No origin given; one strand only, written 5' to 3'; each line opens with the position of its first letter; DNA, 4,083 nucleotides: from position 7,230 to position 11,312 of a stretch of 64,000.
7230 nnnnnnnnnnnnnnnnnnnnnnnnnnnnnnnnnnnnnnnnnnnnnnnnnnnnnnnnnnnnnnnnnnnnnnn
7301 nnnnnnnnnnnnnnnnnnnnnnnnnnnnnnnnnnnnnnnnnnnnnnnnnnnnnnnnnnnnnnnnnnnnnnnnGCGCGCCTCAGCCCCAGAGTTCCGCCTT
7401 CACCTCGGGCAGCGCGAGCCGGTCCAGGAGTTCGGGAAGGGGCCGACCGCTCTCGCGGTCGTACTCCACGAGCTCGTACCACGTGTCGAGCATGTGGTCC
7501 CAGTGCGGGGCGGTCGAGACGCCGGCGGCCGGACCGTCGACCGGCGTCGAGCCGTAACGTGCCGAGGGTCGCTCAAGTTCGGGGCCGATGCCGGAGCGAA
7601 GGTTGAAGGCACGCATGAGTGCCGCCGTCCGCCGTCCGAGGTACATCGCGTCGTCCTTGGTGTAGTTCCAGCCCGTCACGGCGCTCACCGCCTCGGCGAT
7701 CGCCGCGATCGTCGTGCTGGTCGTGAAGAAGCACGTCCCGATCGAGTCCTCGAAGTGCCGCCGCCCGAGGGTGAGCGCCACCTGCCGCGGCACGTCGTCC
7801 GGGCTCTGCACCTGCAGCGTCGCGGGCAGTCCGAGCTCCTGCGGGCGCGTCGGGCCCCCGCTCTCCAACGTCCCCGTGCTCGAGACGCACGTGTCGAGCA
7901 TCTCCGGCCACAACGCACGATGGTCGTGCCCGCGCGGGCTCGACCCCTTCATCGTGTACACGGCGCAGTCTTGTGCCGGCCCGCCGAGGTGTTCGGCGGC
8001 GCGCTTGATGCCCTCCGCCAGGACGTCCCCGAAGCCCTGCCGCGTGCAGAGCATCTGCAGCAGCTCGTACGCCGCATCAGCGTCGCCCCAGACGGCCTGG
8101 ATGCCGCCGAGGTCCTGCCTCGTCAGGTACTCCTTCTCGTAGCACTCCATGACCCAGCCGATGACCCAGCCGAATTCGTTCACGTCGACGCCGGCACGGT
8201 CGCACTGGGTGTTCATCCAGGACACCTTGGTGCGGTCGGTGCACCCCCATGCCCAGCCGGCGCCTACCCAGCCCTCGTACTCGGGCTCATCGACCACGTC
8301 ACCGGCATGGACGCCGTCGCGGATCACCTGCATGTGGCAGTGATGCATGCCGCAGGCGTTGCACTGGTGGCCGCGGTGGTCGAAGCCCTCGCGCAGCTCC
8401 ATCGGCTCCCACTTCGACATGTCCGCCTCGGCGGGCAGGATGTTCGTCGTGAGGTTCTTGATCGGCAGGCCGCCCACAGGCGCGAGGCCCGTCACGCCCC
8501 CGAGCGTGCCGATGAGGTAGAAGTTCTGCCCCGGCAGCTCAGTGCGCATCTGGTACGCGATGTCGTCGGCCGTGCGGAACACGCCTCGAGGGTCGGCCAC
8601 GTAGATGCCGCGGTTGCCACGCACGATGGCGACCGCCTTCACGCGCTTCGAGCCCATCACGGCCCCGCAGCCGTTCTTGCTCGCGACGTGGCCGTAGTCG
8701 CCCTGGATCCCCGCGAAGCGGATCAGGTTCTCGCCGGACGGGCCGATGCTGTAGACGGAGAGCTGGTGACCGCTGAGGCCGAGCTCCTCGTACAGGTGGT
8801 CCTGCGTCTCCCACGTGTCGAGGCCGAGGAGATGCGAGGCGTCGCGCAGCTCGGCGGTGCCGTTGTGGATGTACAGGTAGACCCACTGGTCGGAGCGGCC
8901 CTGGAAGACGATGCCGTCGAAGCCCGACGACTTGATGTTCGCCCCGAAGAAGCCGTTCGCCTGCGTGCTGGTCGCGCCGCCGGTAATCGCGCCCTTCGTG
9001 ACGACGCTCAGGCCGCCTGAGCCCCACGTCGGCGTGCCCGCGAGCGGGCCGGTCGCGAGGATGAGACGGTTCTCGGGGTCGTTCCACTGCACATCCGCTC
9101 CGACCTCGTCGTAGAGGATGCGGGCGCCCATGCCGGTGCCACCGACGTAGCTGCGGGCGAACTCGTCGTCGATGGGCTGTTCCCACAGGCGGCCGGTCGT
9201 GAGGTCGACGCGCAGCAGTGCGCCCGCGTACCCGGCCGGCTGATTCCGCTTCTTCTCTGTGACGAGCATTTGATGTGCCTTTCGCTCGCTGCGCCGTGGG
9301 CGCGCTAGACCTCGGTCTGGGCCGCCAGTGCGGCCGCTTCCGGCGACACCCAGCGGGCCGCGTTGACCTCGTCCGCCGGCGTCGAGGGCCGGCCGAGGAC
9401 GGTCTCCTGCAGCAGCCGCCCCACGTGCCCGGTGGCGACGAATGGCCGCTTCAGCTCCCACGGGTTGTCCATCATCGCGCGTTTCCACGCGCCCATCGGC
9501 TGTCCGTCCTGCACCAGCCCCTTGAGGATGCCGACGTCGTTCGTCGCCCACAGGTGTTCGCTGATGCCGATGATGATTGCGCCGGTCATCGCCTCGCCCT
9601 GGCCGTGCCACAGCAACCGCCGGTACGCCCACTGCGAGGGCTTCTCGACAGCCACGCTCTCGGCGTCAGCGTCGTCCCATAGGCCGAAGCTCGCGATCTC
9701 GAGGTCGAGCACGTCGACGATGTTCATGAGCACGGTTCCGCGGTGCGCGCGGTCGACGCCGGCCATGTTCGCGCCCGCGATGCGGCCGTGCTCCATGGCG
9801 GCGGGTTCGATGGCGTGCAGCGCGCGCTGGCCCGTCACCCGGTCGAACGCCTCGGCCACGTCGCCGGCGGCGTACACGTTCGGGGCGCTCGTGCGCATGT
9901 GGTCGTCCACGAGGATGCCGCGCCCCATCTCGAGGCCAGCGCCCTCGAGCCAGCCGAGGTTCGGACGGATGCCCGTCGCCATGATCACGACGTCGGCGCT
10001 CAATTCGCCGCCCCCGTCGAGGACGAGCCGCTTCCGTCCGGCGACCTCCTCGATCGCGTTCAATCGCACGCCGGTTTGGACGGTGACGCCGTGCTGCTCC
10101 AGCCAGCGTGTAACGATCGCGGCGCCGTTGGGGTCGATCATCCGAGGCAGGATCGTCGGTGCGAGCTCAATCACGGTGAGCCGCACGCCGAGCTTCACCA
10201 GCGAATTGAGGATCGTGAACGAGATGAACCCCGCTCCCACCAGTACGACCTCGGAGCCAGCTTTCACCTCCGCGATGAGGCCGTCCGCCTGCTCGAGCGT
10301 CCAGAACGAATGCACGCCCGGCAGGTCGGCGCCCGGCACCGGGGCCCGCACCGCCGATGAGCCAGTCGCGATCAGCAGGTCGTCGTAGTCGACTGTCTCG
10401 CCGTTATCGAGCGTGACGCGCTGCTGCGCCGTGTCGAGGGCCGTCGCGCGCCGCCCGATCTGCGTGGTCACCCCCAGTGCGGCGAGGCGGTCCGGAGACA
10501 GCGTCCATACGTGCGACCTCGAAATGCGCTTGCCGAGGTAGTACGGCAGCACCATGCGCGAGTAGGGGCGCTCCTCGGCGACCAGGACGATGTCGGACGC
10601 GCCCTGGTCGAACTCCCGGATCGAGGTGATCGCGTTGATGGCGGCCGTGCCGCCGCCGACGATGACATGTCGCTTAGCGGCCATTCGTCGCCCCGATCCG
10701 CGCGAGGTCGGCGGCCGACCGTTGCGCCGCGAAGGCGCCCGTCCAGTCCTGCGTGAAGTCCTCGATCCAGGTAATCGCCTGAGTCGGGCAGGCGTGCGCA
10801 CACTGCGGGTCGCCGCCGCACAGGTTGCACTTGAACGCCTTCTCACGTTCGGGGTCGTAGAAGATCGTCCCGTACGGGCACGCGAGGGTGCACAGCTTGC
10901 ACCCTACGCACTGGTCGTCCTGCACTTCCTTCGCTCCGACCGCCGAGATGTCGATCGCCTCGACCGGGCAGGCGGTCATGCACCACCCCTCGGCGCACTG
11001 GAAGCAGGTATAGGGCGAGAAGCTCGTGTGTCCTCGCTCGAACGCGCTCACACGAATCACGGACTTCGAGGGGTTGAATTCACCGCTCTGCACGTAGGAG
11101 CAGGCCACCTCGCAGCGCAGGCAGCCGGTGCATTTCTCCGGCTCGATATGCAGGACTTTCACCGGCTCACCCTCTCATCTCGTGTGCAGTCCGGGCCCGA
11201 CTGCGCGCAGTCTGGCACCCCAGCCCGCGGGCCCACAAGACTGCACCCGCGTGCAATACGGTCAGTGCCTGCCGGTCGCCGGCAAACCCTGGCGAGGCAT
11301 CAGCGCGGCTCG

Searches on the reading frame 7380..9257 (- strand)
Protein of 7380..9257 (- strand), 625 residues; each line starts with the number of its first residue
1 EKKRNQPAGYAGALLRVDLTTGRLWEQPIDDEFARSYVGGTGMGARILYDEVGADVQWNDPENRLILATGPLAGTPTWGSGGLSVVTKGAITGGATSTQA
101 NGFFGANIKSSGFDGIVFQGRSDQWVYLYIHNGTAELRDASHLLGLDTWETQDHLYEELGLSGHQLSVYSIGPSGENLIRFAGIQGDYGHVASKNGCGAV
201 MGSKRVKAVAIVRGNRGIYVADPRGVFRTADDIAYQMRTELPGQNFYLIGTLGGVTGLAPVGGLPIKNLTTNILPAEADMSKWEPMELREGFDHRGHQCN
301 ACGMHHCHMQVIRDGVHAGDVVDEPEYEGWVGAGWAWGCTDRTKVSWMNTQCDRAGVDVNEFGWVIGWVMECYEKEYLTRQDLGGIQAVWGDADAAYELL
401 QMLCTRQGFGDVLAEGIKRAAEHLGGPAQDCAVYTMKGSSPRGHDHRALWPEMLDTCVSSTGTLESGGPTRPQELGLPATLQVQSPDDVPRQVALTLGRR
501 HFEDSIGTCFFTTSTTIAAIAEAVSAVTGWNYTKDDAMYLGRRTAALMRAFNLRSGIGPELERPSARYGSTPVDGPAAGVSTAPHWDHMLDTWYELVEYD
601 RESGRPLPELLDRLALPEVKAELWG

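Call 5: search_protein_families(library=pfam, proteins=[window:7380-9257:-], max_evalue=0.001)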
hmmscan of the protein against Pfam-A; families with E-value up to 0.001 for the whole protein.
window:7380-9257:- (625 aa): 2 families
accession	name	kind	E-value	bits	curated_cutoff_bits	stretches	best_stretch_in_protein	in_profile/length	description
PF01314.23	AFOR_C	-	5.2e-75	253.4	27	1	244-616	18-385/385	Aldehyde ferredoxin oxidoreductase, domains 2 & 3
PF02730.20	AFOR_N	-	2.5e-64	217.1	29.8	1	13-211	2-196/199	Aldehyde ferredoxin oxidoreductase, N-terminal domain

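Call 6: search_protein_families(library=ncbifam, proteins=[window:7380-9257:-], max_evalue=0.001)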
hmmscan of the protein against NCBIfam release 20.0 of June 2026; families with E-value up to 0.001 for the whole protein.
window:7380-9257:- (625 aa): 2 families
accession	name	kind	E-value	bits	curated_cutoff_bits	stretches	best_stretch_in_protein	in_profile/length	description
NF007354.0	PRK09849.1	equivalog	1.2e-51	176.2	868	1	6-232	4-224/703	aldehyde ferredoxin oxidoreductase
NF040818.1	GAPOR_Arch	equivalog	0.00025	19.5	1300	0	48-138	35-126/654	glyceraldehyde-3-phosphate:ferredoxin oxidoreductase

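Call 39: search_solved_structures(query=window:7380-9257:-, max_evalue=0.00001)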
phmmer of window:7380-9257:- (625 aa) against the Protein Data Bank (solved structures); distinct sequences matched with E-value up to 0.00001: 9.
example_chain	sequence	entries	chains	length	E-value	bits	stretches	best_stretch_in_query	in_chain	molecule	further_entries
9mqx_D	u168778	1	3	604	1.8e-80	274.3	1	9-621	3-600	Aldehyde:ferredoxin oxidoreductase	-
1aor_A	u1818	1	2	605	5.7e-80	272.6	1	11-617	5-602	ALDEHYDE FERREDOXIN OXIDOREDUCTASE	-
8c0z_A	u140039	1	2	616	2.9e-72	247.2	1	10-616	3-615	Aldehyde:ferredoxin oxidoreductase,tungsten-containing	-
9g7j_A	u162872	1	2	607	1.6e-63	218.3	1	9-618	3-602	Aldehyde ferredoxin oxidoreductase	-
9q1t_A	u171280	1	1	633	2.2e-58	201.3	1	8-594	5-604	Tungsten-dependent aldehyde oxidoreductase WOR83 from Haloferax volcanii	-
1b25_A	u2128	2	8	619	5e-53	183.6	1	9-620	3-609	PROTEIN (FORMALDEHYDE FERREDOXIN OXIDOREDUCTASE) | FORMALDEHYDE FERREDOXIN OXIDOREDUCTASE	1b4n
6x6u_A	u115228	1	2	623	4.5e-51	177.1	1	9-623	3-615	Formaldehyde:ferredoxin oxidoreductase wor5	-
6x1o_A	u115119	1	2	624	4.5e-51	177.1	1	9-623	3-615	Formaldehyde:ferredoxin oxidoreductase wor5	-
4z3w_A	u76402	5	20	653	3.1e-45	157.8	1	11-233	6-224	Benzoyl-CoA reductase, putative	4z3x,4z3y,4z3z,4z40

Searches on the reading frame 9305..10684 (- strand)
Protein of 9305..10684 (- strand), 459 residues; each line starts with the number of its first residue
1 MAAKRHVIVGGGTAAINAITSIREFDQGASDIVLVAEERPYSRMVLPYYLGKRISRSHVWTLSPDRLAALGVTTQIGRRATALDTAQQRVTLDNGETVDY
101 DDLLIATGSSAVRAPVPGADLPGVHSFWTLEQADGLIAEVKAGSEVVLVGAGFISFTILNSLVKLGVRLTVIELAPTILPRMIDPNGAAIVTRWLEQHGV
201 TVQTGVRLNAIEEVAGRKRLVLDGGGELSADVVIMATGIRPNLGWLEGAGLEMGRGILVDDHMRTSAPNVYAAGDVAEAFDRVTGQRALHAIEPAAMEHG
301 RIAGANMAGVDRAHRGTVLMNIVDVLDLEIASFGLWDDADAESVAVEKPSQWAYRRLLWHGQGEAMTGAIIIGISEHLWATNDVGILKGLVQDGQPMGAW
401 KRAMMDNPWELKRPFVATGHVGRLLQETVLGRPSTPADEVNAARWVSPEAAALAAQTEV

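Call 5: search_protein_families(library=pfam, proteins=[window:9305-10684:-], max_evalue=0.001)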
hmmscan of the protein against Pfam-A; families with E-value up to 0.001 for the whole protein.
window:9305-10684:- (459 aa): 5 families
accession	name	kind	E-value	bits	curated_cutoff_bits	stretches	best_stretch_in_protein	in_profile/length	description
PF07992.20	Pyr_redox_2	-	3.4e-54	184.7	26.1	1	5-285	2-281/291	Pyridine nucleotide-disulphide oxidoreductase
PF00070.33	Pyr_redox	-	1.1e-12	48.7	22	1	146-216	2-71/82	Pyridine nucleotide-disulphide oxidoreductase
PF13738.12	Pyr_redox_3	-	3e-06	27.2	30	1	96-274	121-305/305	Pyridine nucleotide-disulphide oxidoreductase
PF01593.30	Amino_oxidase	-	7.7e-05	22.6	19.8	0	195-239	211-256/443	Flavin containing amine oxidoreductase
PF13454.12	NAD_binding_9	-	0.00074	20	21.8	0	199-239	113-154/155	FAD-NAD(P)-binding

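Call 6: search_protein_families(library=ncbifam, proteins=[window:9305-10684:-], max_evalue=0.001)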
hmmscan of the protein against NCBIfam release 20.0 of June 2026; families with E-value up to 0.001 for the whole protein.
window:9305-10684:- (459 aa): 52 families (the best 25 are shown)
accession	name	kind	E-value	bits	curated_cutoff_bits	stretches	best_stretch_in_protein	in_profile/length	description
NF045765.1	PhenlGlyoxDHPadH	equivalog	3.4e-75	253.5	475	1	5-416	4-411/416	NADH-dependent phenylglyoxylate dehydrogenase subunit epsilon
TIGR02374.1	nitri_red_nirB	equivalog_domain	9e-61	206.3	578.35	1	7-375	2-372/794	nitrite reductase large subunit NirB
TIGR03385.1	CoA_CoA_reduc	equivalog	8.2e-49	166.6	578.8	1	7-338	3-344/439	CoA-disulfide reductase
NF042949.2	3PPDioc_HcaD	equivalog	2.5e-47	161.5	450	1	5-310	3-308/386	3-phenylpropionate/cinnamic acid dioxygenase ferredoxin--NAD(+) reductase subunit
NF007123.0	PRK09564.1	equivalog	1e-46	159.5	458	1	5-338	2-345/444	CoA-disulfide reductase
NF041682.1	ant_diox_AndAa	equivalog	3e-46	157.9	650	1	1-355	1-355/406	anthranilate 1,2-dioxygenase system ferredoxin--NAD(+) reductase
NF003437.0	PRK04965.1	equivalog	8.7e-37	127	392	1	6-283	5-281/378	NADH:flavorubredoxin reductase NorW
NF007286.0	PRK09754.1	equivalog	1.2e-36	126.3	447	1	1-312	1-311/400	phenylpropionate dioxygenase ferredoxin reductase subunit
NF046103.1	NOXase_Strep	equivalog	2.2e-34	119.2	600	1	7-338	3-342/442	H2O-forming NADH oxidase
NF011565.0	PRK14989.1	subfamily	1.1e-33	116.3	883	1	1-375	1-377/847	nitrite reductase large subunit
TIGR02053.1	MerA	equivalog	1.9e-31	109.6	454.45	1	80-338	109-359/465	mercury(II) reductase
NF010037.0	PRK13512.1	equivalog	4.1e-27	95.1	394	1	7-336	5-339/438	CoA-disulfide reductase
TIGR01350.1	lipoamide_DH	equivalog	3.8e-26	91.8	408.8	1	79-280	110-312/461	dihydrolipoyl dehydrogenase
NF004991.0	PRK06370.1-3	subfamily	5.8e-25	87.8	620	1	65-346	133-402/509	FAD-containing oxidoreductase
NF004943.0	PRK06292.2-1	equivalog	2e-24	86.2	432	1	83-277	113-308/456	dihydrolipoyl dehydrogenase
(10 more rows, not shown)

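Call 42: search_solved_structures(query=window:9305-10684:-, max_evalue=1e-20)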
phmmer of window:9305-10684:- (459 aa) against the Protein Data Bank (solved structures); distinct sequences matched with E-value up to 1e-20: 44.
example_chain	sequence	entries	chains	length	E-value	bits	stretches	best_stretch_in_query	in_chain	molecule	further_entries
8c0z_E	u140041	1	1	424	3e-78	266.5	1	5-418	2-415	Similar to ferredoxin:NADH oxidoreductases or NADH oxidases,potential subunit of aldehyde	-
6pfz_D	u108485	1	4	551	1.8e-43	151.9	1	7-338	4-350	NADH oxidase (NoxA-3)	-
6ruz_A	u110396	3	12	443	4e-39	137.6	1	3-336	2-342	NADH oxidase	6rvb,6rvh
8a56_A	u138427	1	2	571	6.8e-35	123.6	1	5-339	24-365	Coenzyme A-persulfide reductase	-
6tuk_B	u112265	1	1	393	1e-34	123.1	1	4-280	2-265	Putative oxidoreductase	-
3ntd_A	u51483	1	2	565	1.1e-34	122.9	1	4-335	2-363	FAD-dependent pyridine nucleotide-disulphide oxidoreductase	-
3nta_A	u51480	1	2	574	1.2e-34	122.8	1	4-335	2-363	FAD-dependent pyridine nucleotide-disulphide oxidoreductase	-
3iwa_A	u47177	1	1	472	1.6e-34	122.4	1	5-324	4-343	FAD-dependent pyridine nucleotide-disulphide oxidoreductase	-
3nt6_A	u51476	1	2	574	1.9e-34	122.1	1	4-335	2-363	FAD-dependent pyridine nucleotide-disulphide oxidoreductase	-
3lxd_A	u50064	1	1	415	1.1e-33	119.6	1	7-286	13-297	FAD-dependent pyridine nucleotide-disulphide oxidoreductase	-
4ocg_A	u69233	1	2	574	2.2e-33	118.7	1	4-335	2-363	FAD-dependent pyridine nucleotide-disulphide oxidoreductase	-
3cgb_A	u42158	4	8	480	4.3e-31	111.1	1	4-337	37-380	Pyridine nucleotide-disulfide oxidoreductase, class I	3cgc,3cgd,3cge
3kd9_A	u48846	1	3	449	5.9e-31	110.7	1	1-337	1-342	Coenzyme A disulfide reductase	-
5l1n_A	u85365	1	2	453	8.4e-31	110.1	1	4-337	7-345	Coenzyme A disulfide reductase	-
1q1r_A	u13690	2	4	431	1.2e-30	109.7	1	6-309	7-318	Putidaredoxin reductase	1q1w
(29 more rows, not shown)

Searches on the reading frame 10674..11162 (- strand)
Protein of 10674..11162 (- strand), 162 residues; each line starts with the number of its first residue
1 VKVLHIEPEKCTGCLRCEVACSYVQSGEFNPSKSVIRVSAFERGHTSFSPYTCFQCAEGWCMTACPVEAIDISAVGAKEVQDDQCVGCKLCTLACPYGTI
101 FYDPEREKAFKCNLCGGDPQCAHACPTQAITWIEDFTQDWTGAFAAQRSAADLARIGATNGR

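Call 41: search_solved_structures(query=window:10674-11162:-, max_evalue=0.00001)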
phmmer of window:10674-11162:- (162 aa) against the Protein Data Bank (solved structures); distinct sequences matched with E-value up to 0.00001: 24.
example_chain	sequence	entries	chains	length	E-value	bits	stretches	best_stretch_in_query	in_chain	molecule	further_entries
8c0z_C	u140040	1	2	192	1.6e-50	174.6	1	2-151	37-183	Iron-sulfur cluster-binding protein potential subunit of aldehyde oxidoreductase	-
9mqx_E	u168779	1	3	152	3.8e-29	105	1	2-133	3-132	Fe-S-cluster-containing hydrogenase subunit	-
6x6u_B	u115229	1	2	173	2.8e-21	79.4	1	6-128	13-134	Oxidoreductase, Fe-S subunit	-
6x1o_B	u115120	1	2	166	2.9e-21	79.4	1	6-128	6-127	Oxidoreductase, Fe-S subunit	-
9sw6_G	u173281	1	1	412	1e-19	74.3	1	81-142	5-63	Polyferredoxin protein MvhB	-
7qv7_B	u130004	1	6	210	3.6e-15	59.5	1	7-108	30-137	Hydrogen dependent carbon dioxide reductase subunit HycB4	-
7z0s_B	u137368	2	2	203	4.8e-15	59.1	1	9-127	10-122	Formate hydrogenlyase subunit 2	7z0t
7qv7_A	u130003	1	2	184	3.3e-13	53.1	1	6-103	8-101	Hydrogen dependent carbon dioxide reductase subunit HycB3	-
1kqf_B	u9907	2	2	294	2.3e-12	50.4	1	52-131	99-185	FORMATE DEHYDROGENASE, NITRATE-INDUCIBLE, IRON-SULFUR SUBUNIT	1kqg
6cz7_B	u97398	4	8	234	4.5e-11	46.2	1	6-103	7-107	4Fe-4S ferredoxin, iron-sulfur binding domain protein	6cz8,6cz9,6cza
9sw6_H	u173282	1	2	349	3.8e-10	43.2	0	44-130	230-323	Tungsten formylmethanofuran dehydrogenase, subunit F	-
5t5i_F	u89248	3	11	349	4.6e-10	42.9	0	44-131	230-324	Tungsten formylmethanofuran dehydrogenase subunit fwdF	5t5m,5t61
9sfi_O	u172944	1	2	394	7e-10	42.3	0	53-103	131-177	Ferredoxin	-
2vpw_B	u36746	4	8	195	2.8e-09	40.3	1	6-132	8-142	NRFC PROTEIN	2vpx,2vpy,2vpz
4ydd_B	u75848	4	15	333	2.2e-08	37.4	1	47-129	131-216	DMSO reductase family type II enzyme, iron-sulfur subunit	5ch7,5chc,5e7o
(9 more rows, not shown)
